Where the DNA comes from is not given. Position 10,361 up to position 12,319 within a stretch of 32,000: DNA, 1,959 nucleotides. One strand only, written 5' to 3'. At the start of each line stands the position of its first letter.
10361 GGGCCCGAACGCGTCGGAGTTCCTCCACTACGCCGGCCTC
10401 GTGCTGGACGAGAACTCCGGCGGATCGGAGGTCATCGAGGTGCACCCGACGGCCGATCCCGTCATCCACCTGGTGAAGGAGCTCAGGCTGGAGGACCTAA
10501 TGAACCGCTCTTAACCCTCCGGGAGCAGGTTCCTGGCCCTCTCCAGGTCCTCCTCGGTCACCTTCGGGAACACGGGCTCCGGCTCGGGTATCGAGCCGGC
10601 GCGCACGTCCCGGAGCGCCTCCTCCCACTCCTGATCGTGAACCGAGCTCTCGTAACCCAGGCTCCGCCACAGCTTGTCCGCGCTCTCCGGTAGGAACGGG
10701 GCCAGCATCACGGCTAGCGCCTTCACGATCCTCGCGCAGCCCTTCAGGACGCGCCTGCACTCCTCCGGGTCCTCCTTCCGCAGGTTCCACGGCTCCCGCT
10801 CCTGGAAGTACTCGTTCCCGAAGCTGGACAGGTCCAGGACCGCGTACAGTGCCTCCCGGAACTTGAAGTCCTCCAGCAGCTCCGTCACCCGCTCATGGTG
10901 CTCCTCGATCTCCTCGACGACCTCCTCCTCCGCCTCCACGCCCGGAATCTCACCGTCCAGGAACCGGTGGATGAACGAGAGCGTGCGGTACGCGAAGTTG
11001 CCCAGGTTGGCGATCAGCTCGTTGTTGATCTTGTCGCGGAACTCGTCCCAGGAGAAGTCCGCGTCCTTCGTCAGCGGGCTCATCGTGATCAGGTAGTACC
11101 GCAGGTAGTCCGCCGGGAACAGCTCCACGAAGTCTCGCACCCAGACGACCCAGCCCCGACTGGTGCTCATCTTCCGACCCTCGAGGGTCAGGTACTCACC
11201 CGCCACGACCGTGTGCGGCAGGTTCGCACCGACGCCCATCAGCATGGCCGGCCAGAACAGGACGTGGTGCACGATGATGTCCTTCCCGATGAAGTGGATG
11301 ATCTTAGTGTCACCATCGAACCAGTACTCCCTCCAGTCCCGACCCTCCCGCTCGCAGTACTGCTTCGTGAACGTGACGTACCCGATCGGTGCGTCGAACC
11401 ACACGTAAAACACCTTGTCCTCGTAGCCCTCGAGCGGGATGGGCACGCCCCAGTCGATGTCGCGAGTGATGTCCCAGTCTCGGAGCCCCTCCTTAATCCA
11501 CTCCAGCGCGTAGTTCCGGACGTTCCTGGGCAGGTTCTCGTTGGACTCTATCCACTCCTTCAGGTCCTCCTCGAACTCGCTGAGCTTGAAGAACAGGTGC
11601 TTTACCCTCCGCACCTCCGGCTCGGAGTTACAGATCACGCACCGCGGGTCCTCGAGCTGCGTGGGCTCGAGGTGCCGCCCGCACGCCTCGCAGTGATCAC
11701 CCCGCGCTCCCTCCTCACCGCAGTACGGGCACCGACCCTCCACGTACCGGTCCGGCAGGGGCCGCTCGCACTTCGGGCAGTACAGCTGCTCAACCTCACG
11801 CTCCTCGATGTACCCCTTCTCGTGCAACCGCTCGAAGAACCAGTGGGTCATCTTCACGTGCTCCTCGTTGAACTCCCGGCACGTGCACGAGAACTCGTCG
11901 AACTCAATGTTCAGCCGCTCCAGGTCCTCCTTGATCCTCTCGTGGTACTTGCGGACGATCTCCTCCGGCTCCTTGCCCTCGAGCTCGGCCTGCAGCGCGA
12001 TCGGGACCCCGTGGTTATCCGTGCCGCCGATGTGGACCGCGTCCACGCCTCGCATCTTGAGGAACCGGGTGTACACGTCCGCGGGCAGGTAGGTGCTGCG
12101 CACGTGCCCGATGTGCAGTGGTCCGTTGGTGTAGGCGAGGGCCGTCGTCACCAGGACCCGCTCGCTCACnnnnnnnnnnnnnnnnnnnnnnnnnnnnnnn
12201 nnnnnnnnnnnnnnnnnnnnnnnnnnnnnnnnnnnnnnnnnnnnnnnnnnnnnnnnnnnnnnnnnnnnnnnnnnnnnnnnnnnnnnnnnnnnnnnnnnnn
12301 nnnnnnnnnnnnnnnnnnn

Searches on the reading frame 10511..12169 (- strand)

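Call 82: search_protein_families(library=pfam, proteins=[window:10511-12169:-], max_evalue=0.001)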
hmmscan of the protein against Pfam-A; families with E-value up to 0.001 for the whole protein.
window:10511-12169:- (552 aa): 7 families
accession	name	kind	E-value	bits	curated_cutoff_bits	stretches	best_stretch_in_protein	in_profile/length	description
PF09334.17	tRNA-synt_1g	-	4.9e-165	549.5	20.1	1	5-397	1-391/391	tRNA synthetases class I (M)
PF00133.28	tRNA-synt_1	-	1.5e-25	90.3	22.7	2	13-246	33-245/414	tRNA synthetases class I (I, L, M and V)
PF19303.5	Anticodon_3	-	1.2e-19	71.1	23.5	1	412-544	9-142/152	Anticodon binding domain of methionyl tRNA ligase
PF08264.19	Anticodon_1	-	1.3e-14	54.8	25.1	1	417-519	4-107/148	Anticodon-binding domain of tRNA ligase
PF01406.26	tRNA-synt_1e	-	3.2e-10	40.3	27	1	18-125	23-125/301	tRNA synthetases class I (C) catalytic domain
PF01921.24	tRNA-synt_1f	-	0.00056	19.4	27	0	324-377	272-325/360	tRNA synthetases class I (K)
PF07191.17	Zn_ribbon_6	-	0.00066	20.1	25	1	130-169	2-41/67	Double zinc ribbon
